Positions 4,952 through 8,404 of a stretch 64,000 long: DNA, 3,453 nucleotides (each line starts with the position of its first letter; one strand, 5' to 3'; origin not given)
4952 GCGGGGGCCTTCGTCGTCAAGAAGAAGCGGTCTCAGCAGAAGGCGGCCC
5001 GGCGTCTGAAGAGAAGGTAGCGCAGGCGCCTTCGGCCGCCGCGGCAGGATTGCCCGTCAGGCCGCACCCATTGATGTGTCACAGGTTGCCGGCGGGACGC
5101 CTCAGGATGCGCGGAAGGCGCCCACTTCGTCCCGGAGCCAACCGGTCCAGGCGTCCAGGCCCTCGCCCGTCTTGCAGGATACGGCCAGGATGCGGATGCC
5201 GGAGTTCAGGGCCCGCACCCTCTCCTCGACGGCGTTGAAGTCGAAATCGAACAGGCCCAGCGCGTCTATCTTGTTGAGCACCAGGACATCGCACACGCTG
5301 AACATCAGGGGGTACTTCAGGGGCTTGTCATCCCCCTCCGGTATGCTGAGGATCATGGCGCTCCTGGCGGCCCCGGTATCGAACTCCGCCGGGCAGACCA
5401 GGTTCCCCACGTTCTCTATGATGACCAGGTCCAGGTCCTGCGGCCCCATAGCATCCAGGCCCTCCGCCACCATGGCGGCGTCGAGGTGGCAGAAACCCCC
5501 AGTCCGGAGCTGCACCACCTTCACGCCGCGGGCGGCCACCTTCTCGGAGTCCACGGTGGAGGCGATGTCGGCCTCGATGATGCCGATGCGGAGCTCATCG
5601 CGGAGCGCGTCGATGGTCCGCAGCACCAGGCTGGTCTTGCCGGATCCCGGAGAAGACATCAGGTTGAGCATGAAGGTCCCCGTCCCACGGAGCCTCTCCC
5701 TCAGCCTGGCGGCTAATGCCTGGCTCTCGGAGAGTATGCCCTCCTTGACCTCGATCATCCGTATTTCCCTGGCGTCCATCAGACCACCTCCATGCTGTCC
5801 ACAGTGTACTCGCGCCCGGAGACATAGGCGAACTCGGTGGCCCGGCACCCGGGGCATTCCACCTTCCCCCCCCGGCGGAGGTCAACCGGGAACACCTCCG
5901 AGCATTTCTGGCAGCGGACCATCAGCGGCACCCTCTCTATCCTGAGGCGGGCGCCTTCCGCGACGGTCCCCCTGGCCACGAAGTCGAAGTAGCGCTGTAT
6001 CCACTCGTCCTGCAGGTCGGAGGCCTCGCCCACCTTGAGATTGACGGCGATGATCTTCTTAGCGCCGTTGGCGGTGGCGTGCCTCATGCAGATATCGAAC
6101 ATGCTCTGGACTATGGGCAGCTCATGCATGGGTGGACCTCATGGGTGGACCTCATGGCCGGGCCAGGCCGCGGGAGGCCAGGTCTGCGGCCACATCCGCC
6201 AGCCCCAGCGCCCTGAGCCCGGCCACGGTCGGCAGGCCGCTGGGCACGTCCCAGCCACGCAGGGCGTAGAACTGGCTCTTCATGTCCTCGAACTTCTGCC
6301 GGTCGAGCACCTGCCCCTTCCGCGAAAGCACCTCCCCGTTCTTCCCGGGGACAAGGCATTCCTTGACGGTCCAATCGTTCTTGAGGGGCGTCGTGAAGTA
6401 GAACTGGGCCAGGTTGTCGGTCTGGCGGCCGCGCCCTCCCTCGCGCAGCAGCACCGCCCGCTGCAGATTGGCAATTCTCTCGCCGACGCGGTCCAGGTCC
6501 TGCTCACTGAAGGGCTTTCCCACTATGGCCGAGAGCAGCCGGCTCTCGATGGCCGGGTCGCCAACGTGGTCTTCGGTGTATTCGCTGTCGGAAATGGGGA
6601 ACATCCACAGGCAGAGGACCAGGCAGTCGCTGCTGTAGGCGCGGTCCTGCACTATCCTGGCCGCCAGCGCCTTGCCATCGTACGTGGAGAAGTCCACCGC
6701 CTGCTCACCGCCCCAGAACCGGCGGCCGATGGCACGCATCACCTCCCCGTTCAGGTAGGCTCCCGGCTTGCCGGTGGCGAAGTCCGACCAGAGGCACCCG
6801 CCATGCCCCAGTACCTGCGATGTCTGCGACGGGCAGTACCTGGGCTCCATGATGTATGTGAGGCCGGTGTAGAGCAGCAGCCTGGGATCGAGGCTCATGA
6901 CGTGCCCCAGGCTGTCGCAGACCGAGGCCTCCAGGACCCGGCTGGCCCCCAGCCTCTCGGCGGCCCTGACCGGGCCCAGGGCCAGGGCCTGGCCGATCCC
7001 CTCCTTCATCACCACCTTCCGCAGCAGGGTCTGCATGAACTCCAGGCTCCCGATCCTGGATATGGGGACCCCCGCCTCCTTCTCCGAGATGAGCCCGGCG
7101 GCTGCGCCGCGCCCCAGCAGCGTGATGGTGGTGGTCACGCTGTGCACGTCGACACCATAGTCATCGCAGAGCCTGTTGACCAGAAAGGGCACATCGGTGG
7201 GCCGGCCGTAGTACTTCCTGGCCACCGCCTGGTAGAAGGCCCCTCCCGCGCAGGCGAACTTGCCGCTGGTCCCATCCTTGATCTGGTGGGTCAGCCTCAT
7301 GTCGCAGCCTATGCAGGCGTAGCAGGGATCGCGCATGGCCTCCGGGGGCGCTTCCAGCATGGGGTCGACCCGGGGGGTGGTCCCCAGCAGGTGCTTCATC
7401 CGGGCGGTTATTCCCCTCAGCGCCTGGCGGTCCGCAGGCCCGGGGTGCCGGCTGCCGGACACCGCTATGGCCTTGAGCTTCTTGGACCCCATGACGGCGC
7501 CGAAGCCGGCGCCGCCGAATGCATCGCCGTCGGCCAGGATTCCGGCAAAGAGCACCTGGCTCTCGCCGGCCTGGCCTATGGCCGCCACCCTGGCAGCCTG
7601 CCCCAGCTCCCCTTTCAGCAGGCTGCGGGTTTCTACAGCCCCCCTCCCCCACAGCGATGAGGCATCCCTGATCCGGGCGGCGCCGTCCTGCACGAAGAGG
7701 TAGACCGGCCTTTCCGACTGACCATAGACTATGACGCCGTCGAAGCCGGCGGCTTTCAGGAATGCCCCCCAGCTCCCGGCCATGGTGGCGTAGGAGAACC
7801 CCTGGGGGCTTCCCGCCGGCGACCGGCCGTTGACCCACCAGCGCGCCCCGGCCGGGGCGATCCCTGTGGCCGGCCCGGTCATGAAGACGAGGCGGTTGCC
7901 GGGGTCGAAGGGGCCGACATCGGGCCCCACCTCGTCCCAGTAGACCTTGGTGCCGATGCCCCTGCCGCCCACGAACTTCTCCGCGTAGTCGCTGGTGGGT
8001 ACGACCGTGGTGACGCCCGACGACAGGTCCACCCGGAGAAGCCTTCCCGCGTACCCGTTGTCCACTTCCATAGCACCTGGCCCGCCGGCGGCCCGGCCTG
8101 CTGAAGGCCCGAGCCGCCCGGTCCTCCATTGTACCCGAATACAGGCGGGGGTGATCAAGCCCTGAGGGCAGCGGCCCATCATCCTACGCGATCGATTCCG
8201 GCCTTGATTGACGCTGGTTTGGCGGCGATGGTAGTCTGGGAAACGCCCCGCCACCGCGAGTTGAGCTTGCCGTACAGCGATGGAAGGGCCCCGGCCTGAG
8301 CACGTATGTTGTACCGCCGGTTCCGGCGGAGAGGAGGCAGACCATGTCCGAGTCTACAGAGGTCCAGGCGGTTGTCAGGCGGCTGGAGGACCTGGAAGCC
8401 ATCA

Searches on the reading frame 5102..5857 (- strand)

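Call 6: search_protein_families(library=pfam, proteins=[window:5102-5857:-], max_evalue=0.0001)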
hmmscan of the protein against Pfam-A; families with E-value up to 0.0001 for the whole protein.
window:5102-5857:- (251 aa): 1 family
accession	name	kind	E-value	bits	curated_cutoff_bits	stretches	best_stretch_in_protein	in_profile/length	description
PF02492.25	cobW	-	1.8e-21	77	20.7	1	65-223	4-178/180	CobW/HypB/UreG, nucleotide-binding domain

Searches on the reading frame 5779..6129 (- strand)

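Call 6: search_protein_families(library=pfam, proteins=[window:5779-6129:-], max_evalue=0.0001)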
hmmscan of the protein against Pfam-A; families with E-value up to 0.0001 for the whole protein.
window:5779-6129:- (116 aa): 1 family
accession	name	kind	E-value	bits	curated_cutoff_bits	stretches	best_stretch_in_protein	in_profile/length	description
PF01155.25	HypA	-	1.5e-29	102.7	28.9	1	1-115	1-112/112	Hydrogenase/urease nickel incorporation, metallochaperone, hypA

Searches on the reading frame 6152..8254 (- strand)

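Call 4: search_protein_families(library=pfam, proteins=[window:6152-8254:-], max_evalue=0.001)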
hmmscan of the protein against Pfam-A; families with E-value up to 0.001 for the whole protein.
window:6152-8254:- (700 aa): 2 families
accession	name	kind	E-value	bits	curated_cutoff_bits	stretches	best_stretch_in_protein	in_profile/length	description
PF02730.20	AFOR_N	-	4.9e-60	203.1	29.8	1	70-267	1-198/199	Aldehyde ferredoxin oxidoreductase, N-terminal domain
PF01314.23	AFOR_C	-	2e-43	149.5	27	1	357-685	116-385/385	Aldehyde ferredoxin oxidoreductase, domains 2 & 3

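Call 79: search_protein_families(library=ncbifam, proteins=[window:6152-8254:-], max_evalue=1e-8)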
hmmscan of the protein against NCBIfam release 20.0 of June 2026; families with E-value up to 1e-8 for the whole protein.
window:6152-8254:- (700 aa): 1 family
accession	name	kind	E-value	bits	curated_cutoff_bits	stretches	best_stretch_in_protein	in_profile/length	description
NF007354.0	PRK09849.1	equivalog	8.5e-84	282.4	868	2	63-292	3-233/703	aldehyde ferredoxin oxidoreductase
